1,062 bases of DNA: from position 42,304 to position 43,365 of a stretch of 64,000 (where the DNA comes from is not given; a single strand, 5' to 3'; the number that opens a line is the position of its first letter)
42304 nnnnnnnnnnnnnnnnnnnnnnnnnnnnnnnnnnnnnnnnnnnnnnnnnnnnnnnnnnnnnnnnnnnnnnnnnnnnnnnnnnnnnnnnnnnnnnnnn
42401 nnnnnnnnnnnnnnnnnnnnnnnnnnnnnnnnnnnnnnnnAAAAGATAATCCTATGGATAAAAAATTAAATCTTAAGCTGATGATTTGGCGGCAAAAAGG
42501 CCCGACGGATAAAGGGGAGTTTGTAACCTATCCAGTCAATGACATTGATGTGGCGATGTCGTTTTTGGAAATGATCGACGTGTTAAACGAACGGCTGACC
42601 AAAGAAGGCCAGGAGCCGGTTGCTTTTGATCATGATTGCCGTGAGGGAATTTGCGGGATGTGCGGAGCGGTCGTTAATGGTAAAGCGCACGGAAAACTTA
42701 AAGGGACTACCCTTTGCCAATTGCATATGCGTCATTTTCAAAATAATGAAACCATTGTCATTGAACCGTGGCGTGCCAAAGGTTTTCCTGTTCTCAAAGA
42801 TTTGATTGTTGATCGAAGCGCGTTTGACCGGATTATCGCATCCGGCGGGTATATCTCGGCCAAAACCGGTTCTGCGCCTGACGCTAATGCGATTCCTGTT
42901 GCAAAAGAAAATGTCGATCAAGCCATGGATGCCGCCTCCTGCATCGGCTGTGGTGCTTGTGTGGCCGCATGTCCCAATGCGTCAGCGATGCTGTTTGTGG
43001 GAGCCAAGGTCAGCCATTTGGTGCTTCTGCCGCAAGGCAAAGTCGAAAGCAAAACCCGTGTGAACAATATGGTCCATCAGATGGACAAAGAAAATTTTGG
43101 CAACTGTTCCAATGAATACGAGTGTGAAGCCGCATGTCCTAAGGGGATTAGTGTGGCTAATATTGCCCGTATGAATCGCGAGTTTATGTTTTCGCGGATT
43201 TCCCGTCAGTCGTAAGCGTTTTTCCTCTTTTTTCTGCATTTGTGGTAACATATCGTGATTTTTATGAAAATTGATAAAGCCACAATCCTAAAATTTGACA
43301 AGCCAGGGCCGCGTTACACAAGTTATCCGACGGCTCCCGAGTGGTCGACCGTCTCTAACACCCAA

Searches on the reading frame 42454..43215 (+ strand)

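Call 40: search_protein_families(library=pfam, proteins=[window:42454-43215:+], max_evalue=0.001)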
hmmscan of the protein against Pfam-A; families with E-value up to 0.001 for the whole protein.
window:42454-43215:+ (253 aa): 12 families
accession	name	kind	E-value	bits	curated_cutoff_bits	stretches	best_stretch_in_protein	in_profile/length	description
PF13085.11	Fer2_3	-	3.4e-22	78.9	27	1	8-124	1-105/107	2Fe-2S iron-sulfur cluster binding domain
PF12838.12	Fer4_7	-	3.8e-08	34.1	27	1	162-232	1-52/52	4Fe-4S dicluster domain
PF13183.11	Fer4_8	-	2.5e-07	31.6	27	1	160-232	2-68/68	4Fe-4S dicluster domain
PF13534.11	Fer4_17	-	7e-07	30.1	22.2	1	150-175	33-58/61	4Fe-4S dicluster domain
PF13237.11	Fer4_10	-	1.3e-06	28.7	25.5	1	159-229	5-53/53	4Fe-4S dicluster domain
PF13187.11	Fer4_9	-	3.4e-06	27.4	27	1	155-175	29-49/52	4Fe-4S dicluster domain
PF12837.12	Fer4_6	-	1.4e-05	25.3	25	1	158-175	4-21/24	4Fe-4S binding domain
PF12797.12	Fer4_2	-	1.6e-05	25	24.5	1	157-174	4-21/22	4Fe-4S binding domain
PF00037.32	Fer4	-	2e-05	24.6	21.1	1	159-175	4-20/24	4Fe-4S binding domain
PF14697.11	Fer4_21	-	0.00019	22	35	1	158-179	3-24/59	4Fe-4S dicluster domain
PF13746.11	Fer4_18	-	0.00049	20.7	27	0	150-175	48-73/114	4Fe-4S dicluster domain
PF12800.12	Fer4_4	-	0.00051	20.6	24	1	162-175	3-16/17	4Fe-4S binding domain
